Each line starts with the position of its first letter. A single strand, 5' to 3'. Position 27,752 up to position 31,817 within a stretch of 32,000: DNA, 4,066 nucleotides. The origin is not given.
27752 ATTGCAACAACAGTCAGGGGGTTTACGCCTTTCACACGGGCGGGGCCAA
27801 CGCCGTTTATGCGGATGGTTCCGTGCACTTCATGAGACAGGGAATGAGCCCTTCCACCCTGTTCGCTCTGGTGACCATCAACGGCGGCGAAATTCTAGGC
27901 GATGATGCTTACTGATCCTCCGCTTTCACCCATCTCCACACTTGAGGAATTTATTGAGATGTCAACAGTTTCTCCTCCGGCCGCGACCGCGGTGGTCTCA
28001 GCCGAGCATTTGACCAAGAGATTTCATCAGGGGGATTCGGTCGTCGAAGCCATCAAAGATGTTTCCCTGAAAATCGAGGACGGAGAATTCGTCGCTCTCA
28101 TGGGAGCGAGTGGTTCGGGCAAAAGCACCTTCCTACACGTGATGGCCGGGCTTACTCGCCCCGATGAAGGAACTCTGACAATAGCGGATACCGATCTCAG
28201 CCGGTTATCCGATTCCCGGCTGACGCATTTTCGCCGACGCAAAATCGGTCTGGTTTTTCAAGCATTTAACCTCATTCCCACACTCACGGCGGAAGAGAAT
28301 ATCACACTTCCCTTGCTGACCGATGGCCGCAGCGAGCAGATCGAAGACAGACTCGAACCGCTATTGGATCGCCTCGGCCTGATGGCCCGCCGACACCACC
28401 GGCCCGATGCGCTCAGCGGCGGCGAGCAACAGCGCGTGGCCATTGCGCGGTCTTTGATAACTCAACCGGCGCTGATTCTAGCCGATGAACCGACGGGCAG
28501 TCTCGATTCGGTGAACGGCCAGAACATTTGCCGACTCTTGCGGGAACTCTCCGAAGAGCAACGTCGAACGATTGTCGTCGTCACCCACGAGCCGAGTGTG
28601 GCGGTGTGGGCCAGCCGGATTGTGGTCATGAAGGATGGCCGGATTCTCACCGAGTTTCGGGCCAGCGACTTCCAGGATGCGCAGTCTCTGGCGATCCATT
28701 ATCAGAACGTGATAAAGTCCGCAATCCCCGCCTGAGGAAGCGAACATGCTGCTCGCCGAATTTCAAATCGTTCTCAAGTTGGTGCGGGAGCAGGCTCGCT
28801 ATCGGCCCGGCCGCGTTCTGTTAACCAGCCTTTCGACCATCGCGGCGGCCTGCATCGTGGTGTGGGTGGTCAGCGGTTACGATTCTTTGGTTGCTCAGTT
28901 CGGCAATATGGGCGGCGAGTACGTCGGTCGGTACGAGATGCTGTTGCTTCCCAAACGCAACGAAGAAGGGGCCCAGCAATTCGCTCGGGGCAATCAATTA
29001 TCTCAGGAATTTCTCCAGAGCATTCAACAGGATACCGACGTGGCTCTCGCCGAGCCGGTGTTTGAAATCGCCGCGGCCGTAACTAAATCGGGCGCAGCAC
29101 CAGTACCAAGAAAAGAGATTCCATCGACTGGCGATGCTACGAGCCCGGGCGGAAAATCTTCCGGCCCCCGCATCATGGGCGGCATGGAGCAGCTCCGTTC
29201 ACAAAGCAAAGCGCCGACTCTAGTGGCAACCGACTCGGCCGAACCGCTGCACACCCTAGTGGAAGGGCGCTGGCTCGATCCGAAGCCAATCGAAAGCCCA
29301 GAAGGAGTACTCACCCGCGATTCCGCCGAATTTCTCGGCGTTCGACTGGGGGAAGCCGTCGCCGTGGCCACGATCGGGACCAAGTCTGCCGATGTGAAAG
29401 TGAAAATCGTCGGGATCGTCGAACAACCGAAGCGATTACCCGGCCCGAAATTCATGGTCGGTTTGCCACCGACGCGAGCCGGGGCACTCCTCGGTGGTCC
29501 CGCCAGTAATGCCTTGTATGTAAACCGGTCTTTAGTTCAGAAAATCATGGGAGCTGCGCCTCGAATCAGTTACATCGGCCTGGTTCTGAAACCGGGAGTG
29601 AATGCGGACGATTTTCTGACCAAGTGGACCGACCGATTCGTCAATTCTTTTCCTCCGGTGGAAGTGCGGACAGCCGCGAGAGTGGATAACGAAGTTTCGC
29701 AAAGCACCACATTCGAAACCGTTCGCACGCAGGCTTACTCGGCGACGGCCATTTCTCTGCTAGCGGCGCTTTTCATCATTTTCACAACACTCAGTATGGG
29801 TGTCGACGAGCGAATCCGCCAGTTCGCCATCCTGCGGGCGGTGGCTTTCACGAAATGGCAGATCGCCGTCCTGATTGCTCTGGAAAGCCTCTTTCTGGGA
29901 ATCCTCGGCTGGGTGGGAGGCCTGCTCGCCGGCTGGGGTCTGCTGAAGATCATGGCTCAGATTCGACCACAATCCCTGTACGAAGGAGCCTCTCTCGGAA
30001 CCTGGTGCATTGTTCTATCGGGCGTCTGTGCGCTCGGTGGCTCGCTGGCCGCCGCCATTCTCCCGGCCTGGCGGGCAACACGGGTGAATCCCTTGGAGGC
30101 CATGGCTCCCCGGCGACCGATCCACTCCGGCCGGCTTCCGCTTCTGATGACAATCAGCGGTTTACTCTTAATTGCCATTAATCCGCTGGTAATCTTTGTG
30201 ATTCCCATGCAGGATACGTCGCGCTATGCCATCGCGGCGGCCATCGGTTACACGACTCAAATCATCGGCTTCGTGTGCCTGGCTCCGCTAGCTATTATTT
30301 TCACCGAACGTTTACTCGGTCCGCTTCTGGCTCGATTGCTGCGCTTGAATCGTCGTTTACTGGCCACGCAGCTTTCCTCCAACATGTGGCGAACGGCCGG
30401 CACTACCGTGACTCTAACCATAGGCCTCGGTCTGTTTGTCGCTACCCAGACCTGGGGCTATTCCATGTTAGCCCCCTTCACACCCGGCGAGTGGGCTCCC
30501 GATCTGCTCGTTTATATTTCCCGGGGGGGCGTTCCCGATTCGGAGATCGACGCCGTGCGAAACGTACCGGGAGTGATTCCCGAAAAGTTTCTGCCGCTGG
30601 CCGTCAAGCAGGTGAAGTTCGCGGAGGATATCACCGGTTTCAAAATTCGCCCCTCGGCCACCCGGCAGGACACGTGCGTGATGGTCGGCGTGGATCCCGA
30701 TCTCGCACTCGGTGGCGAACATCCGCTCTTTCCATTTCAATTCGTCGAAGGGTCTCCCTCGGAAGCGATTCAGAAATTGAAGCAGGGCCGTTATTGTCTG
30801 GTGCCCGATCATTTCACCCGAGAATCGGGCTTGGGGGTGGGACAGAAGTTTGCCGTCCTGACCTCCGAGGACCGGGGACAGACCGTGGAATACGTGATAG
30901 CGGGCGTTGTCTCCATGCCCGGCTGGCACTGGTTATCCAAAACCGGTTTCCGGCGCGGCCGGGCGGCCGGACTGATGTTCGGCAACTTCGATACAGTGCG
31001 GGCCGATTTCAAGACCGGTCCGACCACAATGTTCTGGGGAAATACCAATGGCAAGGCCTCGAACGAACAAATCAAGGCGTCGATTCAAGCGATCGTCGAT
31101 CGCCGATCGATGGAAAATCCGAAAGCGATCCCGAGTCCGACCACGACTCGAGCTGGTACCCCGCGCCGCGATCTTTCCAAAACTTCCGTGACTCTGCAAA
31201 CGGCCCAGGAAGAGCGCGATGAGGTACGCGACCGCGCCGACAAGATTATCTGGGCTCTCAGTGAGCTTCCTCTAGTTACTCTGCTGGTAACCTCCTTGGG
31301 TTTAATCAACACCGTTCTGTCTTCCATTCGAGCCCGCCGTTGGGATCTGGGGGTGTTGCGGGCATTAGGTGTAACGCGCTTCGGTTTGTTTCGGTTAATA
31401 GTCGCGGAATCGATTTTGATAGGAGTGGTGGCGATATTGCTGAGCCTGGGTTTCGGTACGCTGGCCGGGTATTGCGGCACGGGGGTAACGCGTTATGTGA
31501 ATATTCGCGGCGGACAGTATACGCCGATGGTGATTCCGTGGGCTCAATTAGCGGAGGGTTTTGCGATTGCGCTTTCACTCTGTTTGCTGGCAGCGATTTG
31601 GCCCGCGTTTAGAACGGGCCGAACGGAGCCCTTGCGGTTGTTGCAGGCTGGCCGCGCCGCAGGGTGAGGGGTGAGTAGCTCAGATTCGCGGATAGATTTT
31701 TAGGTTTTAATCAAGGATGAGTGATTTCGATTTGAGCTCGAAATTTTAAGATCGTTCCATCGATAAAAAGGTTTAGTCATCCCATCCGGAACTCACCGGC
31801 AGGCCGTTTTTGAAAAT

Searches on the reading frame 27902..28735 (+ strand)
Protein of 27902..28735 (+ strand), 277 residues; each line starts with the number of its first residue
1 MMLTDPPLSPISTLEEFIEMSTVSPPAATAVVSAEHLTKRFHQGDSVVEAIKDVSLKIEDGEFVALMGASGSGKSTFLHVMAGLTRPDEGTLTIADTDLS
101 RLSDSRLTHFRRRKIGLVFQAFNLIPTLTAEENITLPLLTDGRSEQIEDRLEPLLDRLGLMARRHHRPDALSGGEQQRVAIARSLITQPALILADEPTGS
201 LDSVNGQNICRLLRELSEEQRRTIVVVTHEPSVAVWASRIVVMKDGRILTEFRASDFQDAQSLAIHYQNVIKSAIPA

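Call 61: search_protein_families(library=pfam, proteins=[window:27902-28735:+], max_evalue=0.001)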
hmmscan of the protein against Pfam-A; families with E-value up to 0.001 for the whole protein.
window:27902-28735:+ (277 aa): 3 families
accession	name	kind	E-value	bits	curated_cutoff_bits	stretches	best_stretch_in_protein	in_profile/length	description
PF00005.33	ABC_tran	-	3.4e-37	128.5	25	1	52-198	2-136/137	ABC transporter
PF02463.25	SMC_N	-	6.7e-07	29.4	40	1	61-241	24-209/220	RecF/RecN/SMC N terminal domain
PF13304.12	AAA_21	-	8.4e-05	23.2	27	0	63-86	1-24/304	AAA domain, putative AbiEii toxin, Type IV TA system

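Call 75: search_protein_families(library=ncbifam, proteins=[window:27902-28735:+], max_evalue=0.00001)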
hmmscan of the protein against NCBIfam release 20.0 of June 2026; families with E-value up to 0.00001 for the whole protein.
window:27902-28735:+ (277 aa): 187 families (the best 25 are shown)
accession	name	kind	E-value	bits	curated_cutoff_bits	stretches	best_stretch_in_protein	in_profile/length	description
TIGR02211.1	LolD_lipo_ex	equivalog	9.6e-65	218.2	307.75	1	32-248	2-219/221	lipoprotein-releasing ABC transporter ATP-binding protein LolD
NF007826.0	PRK10535.1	equivalog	1e-61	209.1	966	1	29-265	2-238/648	macrolide ABC transporter ATP-binding protein/permease MacB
NF008639.0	PRK11629.1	equivalog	3.5e-60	203.3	360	1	31-251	6-227/234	lipoprotein-releasing ABC transporter ATP-binding protein LolD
NF038007.1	ABC_ATP_DarD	equivalog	4.1e-60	203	375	1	47-248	17-218/218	darobactin export ABC transporter ATP-binding protein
TIGR02982.1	heterocyst_DevA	subfamily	2.5e-59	200.5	295.8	1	31-248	1-219/220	ABC exporter ATP-binding subunit, DevA family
TIGR02673.1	FtsE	equivalog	1.2e-58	198.3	264.85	1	32-246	2-213/214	cell division ATP-binding protein FtsE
NF007879.0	PRK10584.1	equivalog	2e-56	191.3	336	1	28-249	3-225/228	putative ABC transporter ATP-binding protein YbbA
TIGR03608.1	L_ocin_972_ABC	subfamily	4.6e-56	189.6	254.85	1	37-242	4-205/206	putative bacteriocin export ABC transporter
TIGR02315.1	ABC_phnC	equivalog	5.6e-53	179.9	266.1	1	34-261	4-237/243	phosphonate ABC transporter ATP-binding protein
NF040933.2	ABC_arch_GlcV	equivalog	9e-51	172.8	450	1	32-250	3-222/357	glucose ABC transporter ATP-binding protein GlcV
TIGR03265.1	PhnT2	equivalog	1.3e-50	172.6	457.7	1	32-248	5-213/353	putative 2-aminoethylphosphonate ABC transporter ATP-binding protein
TIGR02314.1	ABC_MetN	equivalog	6e-49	166.9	499.7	1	34-256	4-227/343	methionine ABC transporter ATP-binding protein MetN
TIGR00968.1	3a0106s01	subfamily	8.4e-48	162.9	342.75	1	37-253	6-214/237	sulfate ABC transporter ATP-binding protein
TIGR01186.1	proV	subfamily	2.4e-47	161.8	326.6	1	49-249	7-209/363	betaine/proline/choline family ABC transporter ATP-binding protein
TIGR04520.1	ECF_ATPase_1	equivalog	3.8e-46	157.7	315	1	33-256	2-222/269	energy-coupling factor transporter ATPase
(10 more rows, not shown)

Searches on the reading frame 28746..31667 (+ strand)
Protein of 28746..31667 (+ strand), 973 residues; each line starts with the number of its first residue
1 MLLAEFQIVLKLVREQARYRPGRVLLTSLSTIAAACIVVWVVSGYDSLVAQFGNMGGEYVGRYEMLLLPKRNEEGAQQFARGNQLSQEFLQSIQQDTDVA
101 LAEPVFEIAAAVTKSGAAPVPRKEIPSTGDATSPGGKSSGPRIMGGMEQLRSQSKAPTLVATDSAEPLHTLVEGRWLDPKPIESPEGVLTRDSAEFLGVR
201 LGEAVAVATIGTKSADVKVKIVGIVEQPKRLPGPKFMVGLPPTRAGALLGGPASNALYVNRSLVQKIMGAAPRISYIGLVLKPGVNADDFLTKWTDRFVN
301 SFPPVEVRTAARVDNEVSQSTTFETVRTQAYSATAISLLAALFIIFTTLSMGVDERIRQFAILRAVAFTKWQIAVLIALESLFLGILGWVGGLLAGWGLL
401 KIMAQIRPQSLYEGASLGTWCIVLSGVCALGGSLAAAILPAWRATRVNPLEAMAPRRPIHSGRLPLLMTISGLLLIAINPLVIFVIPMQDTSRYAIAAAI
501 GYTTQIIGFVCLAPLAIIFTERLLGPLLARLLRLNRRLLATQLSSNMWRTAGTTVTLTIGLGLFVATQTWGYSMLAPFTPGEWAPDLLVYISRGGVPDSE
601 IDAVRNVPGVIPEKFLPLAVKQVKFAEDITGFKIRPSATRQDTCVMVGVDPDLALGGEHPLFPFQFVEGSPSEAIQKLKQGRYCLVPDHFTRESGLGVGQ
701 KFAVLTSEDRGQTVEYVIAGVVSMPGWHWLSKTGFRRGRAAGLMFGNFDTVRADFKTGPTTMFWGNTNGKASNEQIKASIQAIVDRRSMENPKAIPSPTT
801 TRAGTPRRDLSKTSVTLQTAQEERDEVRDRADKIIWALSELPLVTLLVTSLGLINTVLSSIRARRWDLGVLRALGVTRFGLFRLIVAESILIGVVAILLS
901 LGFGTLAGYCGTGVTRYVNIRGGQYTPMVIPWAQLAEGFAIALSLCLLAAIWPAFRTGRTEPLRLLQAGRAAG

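Call 61: search_protein_families(library=pfam, proteins=[window:28746-31667:+], max_evalue=0.001)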
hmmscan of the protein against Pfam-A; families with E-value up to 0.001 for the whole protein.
window:28746-31667:+ (973 aa): 2 families
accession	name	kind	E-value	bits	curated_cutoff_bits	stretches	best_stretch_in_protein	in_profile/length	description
PF02687.27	FtsX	-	3.1e-29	101.9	25.5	2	842-962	4-120/120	FtsX-like permease C-terminal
PF12704.14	MacB_PCD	-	3.9e-09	37.5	27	1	550-782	1-206/207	MacB-like periplasmic core domain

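Call 75: search_protein_families(library=ncbifam, proteins=[window:28746-31667:+], max_evalue=0.00001)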
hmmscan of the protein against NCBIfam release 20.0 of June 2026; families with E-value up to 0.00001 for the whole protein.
window:28746-31667:+ (973 aa): 2 families
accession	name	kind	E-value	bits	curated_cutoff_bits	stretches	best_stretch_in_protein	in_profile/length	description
TIGR03434.1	ADOP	subfamily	2.7e-20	72.1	622.3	2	765-971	219-404/803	ADOP family duplicated permease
TIGR02212.1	lolCE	equivalog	6.8e-09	35.1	362.45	0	846-967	277-409/411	lipoprotein-releasing ABC transporter permease subunit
